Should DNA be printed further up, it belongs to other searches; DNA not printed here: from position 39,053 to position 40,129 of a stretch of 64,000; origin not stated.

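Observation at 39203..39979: nucS/EndoMS gene with anomalous G-rich composition: candidate horizontally acquired mismatch endonuclease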

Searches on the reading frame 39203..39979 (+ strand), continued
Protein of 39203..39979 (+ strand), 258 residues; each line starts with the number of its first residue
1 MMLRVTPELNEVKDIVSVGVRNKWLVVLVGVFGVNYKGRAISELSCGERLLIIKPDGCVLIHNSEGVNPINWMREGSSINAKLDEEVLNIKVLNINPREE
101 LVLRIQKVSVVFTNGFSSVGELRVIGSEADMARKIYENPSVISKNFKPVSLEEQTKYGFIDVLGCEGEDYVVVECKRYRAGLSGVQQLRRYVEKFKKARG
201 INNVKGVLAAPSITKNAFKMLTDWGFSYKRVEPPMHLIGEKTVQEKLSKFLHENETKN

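Call 11: find_encoding_contigs(protein=P0003, flank=10000, max_places=3)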
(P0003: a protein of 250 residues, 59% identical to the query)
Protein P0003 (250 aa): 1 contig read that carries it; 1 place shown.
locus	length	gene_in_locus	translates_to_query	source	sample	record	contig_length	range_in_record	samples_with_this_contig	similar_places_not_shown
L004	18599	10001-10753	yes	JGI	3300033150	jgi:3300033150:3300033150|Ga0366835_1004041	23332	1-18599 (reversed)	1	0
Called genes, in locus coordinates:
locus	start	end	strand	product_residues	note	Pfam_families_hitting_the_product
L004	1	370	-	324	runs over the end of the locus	PF25011:VSR_TRX, PF13462:Thioredoxin_4 (weak)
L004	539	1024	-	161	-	PF05168:HEPN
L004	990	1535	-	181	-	PF22600:MTPAP-like_central (weak), PF01909:NTP_transf_2, PF18765:Polbeta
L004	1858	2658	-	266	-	PF01636:APH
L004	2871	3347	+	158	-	PF00164:Ribosom_S12_S23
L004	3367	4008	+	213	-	PF00177:Ribosomal_S7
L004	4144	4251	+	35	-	-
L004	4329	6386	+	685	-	PF00009:GTP_EFTU, PF22042:EF-G_D2, PF03144:GTP_EFTU_D2, PF14492:EFG_III, PF03764:EFG_IV, PF00679:EFG_C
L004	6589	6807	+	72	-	PF13412:HTH_24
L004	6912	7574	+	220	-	PF03483:B3_4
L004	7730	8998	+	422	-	PF00009:GTP_EFTU, PF01926:MMR_HSR1 (faint), PF14578:GTP_EFTU_D4 (weak), PF03144:GTP_EFTU_D2, PF03143:GTP_EFTU_D3, PF22594:GTP-eEF1A_C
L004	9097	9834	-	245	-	-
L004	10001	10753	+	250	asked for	PF21003:NucS_N, PF01939:NucS_C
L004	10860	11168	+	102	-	PF00338:Ribosomal_S10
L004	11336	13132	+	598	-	PF00009:GTP_EFTU, PF11987:IF-2, PF14578:GTP_EFTU_D4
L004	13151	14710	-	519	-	-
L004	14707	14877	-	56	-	-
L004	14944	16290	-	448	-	PF02516:STT3 (weak), PF13231:PMT_2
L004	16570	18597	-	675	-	?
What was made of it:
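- L004 (NucS 59% identical) carries nucS between EF-1alpha and S10 (call 11). There is a syntenic copy in a relative at 59% identity (call 11).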

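Call 18: find_related_loci(query=A1, collection=genome_contigs, flank=10000)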
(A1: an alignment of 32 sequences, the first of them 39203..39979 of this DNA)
Query A1 (258 aa) in genome_contigs; peptide patterns used: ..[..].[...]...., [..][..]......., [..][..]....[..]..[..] (x = any residue, [..] = any of these).
353 stretches matched a pattern; 305 encode a relative of the query (tblastn E <= 1e-3); the best 80 are kept; 80 distinct loci.
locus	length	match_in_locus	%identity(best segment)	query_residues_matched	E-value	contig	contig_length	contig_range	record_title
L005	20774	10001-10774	90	1-258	2e-156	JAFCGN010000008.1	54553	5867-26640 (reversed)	Candidatus Parvarchaeota archaeon isolate Meg22_810_Bin_165 Meg22_810_Bin_165_scaffold_4158, whole genome shotgun sequen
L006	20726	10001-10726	52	9-250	3e-78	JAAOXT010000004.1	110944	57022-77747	MAG: Nanoarchaeota archaeon isolate DPANNHV_H2.bin.114 k83_132926, whole genome shotgun sequence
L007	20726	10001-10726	52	9-250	3e-78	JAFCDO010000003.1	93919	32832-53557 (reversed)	Candidatus Parvarchaeota archaeon isolate Meg19_1012_Bin_507 Meg19_1012_Bin_507_scaffold_703, whole genome shotgun seque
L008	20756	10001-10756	47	1-251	6e-77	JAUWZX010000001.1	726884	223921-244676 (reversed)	MAG: Candidatus Parvarchaeota archaeon isolate CSMAG_2747 CSMAG_2747_k141_681695_length_726884_cov_40.1155, whole genome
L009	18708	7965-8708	48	5-252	1e-74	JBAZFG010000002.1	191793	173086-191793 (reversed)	MAG: Candidatus Nanoarchaeia archaeon isolate SO_2017_LW3_144 NODE_98_length_191793_cov_1.475530_LW162_2017, whole genom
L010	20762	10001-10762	49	1-254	8e-70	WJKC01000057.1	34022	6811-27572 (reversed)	MAG: archaeon isolate Bin_444 k141_4722216, whole genome shotgun sequence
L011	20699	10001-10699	48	20-251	5e-69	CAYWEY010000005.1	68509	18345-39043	MAG TPA_asm: Candidatus Woesearchaeota archaeon isolate SRP141376_co2_347 genome assembly, contig: NODE_1036_length_6850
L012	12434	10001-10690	44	23-251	9e-68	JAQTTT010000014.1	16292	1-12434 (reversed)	MAG: Candidatus Nanoarchaeia archaeon isolate STB_47 NODE_8382_length_16292_cov_8.266316_Sandtown_B, whole genome shotgu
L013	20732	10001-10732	44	8-250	5e-67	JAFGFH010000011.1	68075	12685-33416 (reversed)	MAG: Nanoarchaeota archaeon isolate Zod_Metabat.1304 k87_5954105, whole genome shotgun sequence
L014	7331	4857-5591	42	8-251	9e-67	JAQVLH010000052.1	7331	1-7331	MAG: Candidatus Nanoarchaeia archaeon isolate STF1_105 NODE_36235_length_7331_cov_2.926707_Sandtown_F1, whole genome sho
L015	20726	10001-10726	44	5-250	2e-66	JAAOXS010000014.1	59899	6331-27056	MAG: Nanoarchaeota archaeon isolate DPANNHV_H2.bin.89 k83_1834181, whole genome shotgun sequence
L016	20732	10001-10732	43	8-250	1e-65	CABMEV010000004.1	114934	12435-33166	uncultured archaeon isolate LFW-252_1 genome assembly, contig: LFW2521_12, whole genome shotgun sequence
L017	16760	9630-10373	43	4-250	2e-65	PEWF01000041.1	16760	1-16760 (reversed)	MAG: archaeon CG07_land_8_20_14_0_80_38_8 isolate CG07_land_8_20_14_0_80_38_8 CG07_land_8_20_14_0.80_scaffold_1635_c, wh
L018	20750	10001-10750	42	3-251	2e-65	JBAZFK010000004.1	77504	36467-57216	MAG: Candidatus Nanoarchaeia archaeon isolate SO_2017_LW3_149 NODE_640_length_77504_cov_4.004756_LW162_2017, whole genom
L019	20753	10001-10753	44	1-250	3e-65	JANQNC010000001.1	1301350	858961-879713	MAG: Candidatus Nanoarchaeia archaeon isolate PL23a_bin.96 k99_5893168, whole genome shotgun sequence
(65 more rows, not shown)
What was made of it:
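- The genome loci carry DPANN names or probably unreliable 'Methanosarcinales' labels (call 18).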

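Call 55: search_protein_families(library=ncbifam, proteins=[window:39203-39979:+], max_evalue=0.01)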
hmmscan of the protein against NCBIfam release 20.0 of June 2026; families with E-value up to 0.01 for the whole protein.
window:39203-39979:+ (258 aa): 2 families
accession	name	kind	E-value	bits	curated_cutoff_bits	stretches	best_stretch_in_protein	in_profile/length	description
NF003270.0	PRK04247.1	equivalog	1.5e-69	233.8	216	1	4-237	6-240/250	endonuclease NucS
NF002876.0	PRK03298.1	equivalog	9.4e-28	97.1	252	1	29-227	5-204/224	endonuclease NucS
